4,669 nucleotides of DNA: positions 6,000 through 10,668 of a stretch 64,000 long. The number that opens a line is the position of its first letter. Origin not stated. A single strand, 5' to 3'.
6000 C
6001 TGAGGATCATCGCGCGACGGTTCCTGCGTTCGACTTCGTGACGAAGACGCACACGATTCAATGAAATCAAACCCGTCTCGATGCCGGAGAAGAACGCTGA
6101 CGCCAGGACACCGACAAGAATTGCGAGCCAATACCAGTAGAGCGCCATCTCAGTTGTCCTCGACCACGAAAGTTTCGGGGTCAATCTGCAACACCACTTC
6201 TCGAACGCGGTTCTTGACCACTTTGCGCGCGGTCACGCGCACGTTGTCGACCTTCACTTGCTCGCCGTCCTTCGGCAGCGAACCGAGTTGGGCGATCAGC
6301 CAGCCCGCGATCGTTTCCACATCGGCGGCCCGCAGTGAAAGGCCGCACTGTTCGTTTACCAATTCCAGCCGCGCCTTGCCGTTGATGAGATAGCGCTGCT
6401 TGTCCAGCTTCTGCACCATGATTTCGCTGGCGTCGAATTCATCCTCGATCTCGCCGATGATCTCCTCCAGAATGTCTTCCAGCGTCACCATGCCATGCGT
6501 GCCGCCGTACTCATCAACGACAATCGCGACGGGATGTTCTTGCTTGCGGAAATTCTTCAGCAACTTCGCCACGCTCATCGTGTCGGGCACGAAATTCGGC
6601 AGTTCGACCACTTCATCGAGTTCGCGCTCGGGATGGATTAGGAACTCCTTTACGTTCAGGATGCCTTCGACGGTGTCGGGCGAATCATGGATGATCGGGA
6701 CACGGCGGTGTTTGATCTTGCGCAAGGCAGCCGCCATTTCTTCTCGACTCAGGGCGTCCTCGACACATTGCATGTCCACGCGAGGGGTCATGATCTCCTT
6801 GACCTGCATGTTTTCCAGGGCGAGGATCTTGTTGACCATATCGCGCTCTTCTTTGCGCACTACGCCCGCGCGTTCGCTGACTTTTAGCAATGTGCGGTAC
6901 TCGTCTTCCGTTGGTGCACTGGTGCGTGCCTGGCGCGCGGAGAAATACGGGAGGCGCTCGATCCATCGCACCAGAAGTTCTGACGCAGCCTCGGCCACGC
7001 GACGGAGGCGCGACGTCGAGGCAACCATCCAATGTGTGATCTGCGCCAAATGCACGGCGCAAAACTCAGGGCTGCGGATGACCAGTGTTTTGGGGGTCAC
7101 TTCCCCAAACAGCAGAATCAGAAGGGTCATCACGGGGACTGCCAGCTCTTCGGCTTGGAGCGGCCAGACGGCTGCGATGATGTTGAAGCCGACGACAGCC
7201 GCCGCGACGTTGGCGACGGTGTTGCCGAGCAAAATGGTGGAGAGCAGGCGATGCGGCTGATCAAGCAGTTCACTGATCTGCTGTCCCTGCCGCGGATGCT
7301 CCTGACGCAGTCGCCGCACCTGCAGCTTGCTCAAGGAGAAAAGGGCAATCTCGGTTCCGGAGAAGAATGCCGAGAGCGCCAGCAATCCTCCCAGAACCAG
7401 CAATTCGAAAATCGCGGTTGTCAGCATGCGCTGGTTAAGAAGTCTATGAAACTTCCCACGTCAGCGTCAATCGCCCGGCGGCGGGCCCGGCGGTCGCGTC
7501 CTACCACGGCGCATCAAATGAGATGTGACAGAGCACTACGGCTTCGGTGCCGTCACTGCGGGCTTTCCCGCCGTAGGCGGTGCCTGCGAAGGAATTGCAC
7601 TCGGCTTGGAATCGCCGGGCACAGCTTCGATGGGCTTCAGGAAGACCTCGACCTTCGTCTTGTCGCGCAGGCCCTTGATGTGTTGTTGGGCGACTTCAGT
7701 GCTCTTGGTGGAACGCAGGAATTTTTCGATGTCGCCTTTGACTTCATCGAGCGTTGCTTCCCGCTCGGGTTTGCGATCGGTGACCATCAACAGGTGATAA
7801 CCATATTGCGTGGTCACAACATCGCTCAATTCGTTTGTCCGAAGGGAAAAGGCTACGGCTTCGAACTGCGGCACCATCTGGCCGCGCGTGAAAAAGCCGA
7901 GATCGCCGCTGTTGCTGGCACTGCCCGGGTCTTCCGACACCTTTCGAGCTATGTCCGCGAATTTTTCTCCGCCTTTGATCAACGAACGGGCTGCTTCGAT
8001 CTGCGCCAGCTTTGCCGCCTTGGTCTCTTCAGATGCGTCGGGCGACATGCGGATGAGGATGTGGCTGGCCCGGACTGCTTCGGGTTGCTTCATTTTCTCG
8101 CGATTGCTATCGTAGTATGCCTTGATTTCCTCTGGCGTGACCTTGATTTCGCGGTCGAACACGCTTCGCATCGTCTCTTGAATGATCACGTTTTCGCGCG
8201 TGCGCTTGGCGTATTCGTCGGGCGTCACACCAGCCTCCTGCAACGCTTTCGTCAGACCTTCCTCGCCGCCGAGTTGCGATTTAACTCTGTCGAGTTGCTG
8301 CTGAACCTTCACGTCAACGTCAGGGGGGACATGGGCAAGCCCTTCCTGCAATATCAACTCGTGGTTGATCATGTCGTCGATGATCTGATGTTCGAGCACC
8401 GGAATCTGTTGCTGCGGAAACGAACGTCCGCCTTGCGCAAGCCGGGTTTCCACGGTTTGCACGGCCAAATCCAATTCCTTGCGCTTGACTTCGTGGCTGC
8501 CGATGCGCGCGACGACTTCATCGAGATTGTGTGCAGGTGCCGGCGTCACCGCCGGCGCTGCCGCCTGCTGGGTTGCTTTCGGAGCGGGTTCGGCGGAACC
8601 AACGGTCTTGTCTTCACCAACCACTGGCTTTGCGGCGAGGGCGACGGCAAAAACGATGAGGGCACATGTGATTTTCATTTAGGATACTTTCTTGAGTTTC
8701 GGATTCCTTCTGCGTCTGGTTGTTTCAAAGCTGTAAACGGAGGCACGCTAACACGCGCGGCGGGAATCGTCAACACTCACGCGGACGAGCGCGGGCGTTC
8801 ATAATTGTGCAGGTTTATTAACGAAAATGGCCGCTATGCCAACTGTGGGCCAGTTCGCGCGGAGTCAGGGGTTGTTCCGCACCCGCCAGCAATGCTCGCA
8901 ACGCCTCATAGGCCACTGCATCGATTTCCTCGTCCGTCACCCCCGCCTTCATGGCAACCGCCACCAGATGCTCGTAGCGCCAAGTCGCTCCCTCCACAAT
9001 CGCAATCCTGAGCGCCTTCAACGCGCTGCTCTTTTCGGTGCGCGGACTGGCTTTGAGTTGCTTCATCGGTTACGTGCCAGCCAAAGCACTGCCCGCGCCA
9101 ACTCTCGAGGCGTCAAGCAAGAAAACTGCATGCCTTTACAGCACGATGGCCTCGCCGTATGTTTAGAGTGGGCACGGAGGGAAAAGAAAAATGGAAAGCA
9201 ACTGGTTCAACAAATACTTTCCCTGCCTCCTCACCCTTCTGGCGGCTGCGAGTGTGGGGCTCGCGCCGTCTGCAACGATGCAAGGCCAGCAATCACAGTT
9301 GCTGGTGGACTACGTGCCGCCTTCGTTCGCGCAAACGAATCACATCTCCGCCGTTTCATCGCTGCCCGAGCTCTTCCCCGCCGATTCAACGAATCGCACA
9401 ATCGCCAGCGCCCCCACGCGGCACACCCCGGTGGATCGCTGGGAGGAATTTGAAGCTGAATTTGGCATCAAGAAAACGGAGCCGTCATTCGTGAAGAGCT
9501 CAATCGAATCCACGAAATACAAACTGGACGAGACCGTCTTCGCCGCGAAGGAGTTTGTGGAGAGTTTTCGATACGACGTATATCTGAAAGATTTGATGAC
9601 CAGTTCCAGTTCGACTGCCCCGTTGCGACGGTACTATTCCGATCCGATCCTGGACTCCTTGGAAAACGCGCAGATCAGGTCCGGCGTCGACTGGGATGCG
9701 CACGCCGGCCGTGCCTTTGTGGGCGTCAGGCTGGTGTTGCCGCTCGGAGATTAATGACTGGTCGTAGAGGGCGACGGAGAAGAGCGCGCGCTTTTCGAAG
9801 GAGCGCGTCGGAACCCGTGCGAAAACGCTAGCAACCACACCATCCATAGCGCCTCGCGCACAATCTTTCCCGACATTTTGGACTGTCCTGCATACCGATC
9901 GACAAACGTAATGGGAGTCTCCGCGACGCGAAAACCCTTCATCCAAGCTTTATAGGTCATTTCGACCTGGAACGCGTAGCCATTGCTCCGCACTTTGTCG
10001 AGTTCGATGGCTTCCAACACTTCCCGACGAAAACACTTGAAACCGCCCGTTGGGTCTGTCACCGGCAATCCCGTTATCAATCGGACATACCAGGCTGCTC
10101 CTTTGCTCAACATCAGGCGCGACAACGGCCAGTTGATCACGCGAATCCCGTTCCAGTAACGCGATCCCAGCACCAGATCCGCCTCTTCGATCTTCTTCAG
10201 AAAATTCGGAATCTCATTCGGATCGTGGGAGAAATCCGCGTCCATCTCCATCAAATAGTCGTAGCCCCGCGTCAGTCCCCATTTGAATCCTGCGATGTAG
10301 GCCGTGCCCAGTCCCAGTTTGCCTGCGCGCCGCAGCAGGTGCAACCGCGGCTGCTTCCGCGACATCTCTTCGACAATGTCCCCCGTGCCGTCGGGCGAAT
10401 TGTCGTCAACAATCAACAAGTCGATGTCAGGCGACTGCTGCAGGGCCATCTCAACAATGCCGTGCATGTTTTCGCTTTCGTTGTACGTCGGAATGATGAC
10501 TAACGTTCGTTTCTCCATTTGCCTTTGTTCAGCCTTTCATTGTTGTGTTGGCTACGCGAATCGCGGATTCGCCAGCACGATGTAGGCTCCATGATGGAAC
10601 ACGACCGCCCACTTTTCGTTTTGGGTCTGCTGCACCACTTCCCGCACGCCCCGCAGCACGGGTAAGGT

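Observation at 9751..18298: Candidate polyprenyl-phospho-heptose glycosylation system: two GT2/GT-C pairs next to a complete GDP-D-glycero-manno-heptose pathway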

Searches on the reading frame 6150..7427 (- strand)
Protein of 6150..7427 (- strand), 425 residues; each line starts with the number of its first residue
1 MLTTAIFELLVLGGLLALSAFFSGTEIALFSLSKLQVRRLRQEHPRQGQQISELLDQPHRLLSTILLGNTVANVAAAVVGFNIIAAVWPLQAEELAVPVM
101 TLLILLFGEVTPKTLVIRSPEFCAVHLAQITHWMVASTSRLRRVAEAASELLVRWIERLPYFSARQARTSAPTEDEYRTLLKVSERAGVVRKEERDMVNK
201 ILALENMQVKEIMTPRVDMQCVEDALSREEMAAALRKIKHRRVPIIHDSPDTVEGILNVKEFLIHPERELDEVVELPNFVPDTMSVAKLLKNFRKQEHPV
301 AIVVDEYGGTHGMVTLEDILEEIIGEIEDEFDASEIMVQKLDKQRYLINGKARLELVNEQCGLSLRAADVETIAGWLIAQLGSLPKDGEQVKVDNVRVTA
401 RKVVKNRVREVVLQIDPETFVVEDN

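Call 8: search_protein_families(library=pfam, proteins=[window:6150-7427:-], max_evalue=0.001)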
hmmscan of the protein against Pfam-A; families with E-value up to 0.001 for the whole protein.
window:6150-7427:- (425 aa): 3 families
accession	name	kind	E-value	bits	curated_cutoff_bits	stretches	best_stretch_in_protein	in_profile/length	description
PF01595.25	CNNM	-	4.5e-37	127.9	28.4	1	15-194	6-181/181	Cyclin M transmembrane N-terminal domain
PF03471.22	CorC_HlyC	-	2.5e-18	66.3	27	1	340-414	2-78/81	Transporter associated domain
PF00571.33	CBS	-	2.2e-11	44.3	24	1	279-324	11-56/57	CBS domain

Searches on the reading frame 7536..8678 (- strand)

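Call 8: search_protein_families(library=pfam, proteins=[window:7536-8678:-], max_evalue=0.001)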
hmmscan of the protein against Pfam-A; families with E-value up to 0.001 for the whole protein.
window:7536-8678:- (380 aa): 6 families
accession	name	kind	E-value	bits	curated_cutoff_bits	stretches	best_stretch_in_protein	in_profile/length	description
PF13616.12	Rotamase_3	-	7.8e-29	101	22.5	1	195-303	9-116/116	PPIC-type PPIASE domain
PF00639.27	Rotamase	-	5.9e-27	94.9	21.7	1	206-301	1-97/97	PPIC-type PPIASE domain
PF13145.12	Rotamase_2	-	7e-19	69.3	27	1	180-314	1-120/121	PPIC-type PPIASE domain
PF13624.11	SurA_N_3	-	2e-07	31.4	27.2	1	53-169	38-161/162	SurA-like N-terminal domain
PF09312.16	SurA_N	-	6.4e-07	30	30.8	1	52-168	1-116/118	SurA N-terminal domain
PF13623.11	SurA_N_2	-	0.00024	21.4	28.5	1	54-112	41-102/145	SurA-like N-terminal domain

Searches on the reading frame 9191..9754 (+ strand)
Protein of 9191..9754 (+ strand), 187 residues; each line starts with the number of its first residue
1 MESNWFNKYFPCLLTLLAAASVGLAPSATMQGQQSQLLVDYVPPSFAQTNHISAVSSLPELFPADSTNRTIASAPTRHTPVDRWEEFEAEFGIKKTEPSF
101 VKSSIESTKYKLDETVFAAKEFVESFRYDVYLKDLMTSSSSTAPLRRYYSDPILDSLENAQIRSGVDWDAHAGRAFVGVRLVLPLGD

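Call 8: search_protein_families(library=pfam, proteins=[window:9191-9754:+], max_evalue=0.001)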
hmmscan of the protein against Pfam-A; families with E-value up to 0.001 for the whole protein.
window:9191-9754:+ (187 aa): 0 families

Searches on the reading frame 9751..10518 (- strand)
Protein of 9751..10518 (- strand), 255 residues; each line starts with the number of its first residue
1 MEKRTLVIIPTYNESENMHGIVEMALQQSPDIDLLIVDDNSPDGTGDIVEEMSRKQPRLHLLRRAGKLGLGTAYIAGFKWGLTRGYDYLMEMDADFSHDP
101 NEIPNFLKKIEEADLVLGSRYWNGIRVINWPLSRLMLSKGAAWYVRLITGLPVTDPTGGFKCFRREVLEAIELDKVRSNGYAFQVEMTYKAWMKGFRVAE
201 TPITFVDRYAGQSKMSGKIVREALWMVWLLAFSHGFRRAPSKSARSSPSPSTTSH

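Call 4: search_protein_families(library=pfam, proteins=[window:9751-10518:-], max_evalue=0.01)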
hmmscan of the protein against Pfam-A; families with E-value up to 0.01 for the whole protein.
window:9751-10518:- (255 aa): 2 families
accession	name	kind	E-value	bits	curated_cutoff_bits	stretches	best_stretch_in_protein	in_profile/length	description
PF00535.33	Glycos_transf_2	-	4.1e-29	102.1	23.3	1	7-170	2-166/168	Glycosyl transferase family 2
PF13641.12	Glyco_tranf_2_3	-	3.1e-09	37.6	27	1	5-212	3-215/230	Glycosyltransferase like family 2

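Call 5: search_protein_families(library=ncbifam, proteins=[window:9751-10518:-], max_evalue=0.01)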
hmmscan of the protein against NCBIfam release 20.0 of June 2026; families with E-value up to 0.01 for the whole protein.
window:9751-10518:- (255 aa): 18 families
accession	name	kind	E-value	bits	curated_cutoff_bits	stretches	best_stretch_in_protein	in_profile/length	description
NF058614.1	PPMAGASynPpgS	equivalog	4.8e-17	62.1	370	1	6-214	3-203/226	polyprenyl-phospho-N-acetylgalactosaminyl synthase PpgS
TIGR04182.1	glyco_TIGR04182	equivalog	3e-14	53.1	325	1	7-212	4-198/293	S-layer glycoprotein N-glycosyltransferase AglJ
TIGR03937.1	PgaC_IcaA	equivalog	1.3e-11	44.1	422.3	1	7-111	49-151/407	poly-beta-1,6-N-acetyl-D-glucosamine synthase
NF047588.1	GlcsyltransPgfSStrep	equivalog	2.3e-11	43.4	500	1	7-171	5-167/308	glycosyltransferase PgfS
NF041391.1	DPhHxTase_Halo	equivalog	5.4e-11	41.9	375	1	11-214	3-191/213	dolichyl-phosphate hexose transferase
NF007986.1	PRK10714.1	equivalog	1.1e-10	41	529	1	4-216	7-211/316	undecaprenyl-phosphate 4-deoxy-4-formamido-L-arabinose transferase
NF045692.1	OglycostaseCruG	equivalog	1.8e-10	40.3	600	1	7-114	45-156/386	2'-O-glycosyltransferase CruG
TIGR03469.1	HpnB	hypoth_equivalog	2.8e-10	39.8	379.25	1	6-119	47-169/386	hopene-associated glycosyltransferase HpnB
NF053846.1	glyco_with_XrtP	equivalog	9.2e-07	27.9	520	1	8-65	46-103/440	XrtP-associated glycosyltransferase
TIGR04283.1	glyco_like_mftF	equivalog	1.7e-06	27.8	182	1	7-55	3-52/221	TIGR04283 family arsenosugar biosynthesis glycosyltransferase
NF047683.1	TeichurnBiosyTuaG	equivalog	2e-06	27.7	400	1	6-77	9-81/252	teichuronic acid biosynthesis protein TuaG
NF050050.1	ProtGlycPglI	equivalog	3e-06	26.8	500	1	7-62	6-62/306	GalNAc(5)-diNAcBac-PP-undecaprenol beta-1,3-glucosyltransferase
NF007482.0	PRK10073.1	equivalog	6.1e-06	25.5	423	1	6-109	9-109/334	glycosyltransferase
NF038302.1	EPS_HpsE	equivalog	0.00015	20.8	300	1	7-74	5-76/307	hormogonium polysaccharide biosynthesis glycosyltransferase HpsE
NF041875.1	EPS_EpsD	equivalog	0.00029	20.3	370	1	7-63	3-61/325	exopolysaccharide biosynthesis glycosyltransferase EpsD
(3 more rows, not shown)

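Call 17: search_solved_structures(query=window:9751-10518:-, max_evalue=0.00001, show_alignments=1)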
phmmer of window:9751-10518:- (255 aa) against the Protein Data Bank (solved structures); distinct sequences matched with E-value up to 0.00001: 6.
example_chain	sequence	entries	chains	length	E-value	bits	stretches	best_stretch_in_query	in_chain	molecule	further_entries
5mlz_A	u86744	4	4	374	1.2e-36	130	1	4-230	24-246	Dolichol monophosphate mannose synthase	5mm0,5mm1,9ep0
9hwj_A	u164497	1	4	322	2e-09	40.8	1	3-216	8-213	Undecaprenyl-phosphate 4-deoxy-4-formamido-L-arabinose transferase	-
2z87_A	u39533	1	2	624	3.8e-09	39.9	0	7-121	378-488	Chondroitin synthase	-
2z86_A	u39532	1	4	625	3.8e-09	39.9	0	7-121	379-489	Chondroitin synthase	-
9bhc_C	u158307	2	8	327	5.6e-08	36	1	3-216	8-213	Undecaprenyl-phosphate 4-deoxy-4-formamido-L-arabinose transferase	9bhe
8vxh_A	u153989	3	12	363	7.5e-08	35.6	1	3-216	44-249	Undecaprenyl-phosphate 4-deoxy-4-formamido-L-arabinose transferase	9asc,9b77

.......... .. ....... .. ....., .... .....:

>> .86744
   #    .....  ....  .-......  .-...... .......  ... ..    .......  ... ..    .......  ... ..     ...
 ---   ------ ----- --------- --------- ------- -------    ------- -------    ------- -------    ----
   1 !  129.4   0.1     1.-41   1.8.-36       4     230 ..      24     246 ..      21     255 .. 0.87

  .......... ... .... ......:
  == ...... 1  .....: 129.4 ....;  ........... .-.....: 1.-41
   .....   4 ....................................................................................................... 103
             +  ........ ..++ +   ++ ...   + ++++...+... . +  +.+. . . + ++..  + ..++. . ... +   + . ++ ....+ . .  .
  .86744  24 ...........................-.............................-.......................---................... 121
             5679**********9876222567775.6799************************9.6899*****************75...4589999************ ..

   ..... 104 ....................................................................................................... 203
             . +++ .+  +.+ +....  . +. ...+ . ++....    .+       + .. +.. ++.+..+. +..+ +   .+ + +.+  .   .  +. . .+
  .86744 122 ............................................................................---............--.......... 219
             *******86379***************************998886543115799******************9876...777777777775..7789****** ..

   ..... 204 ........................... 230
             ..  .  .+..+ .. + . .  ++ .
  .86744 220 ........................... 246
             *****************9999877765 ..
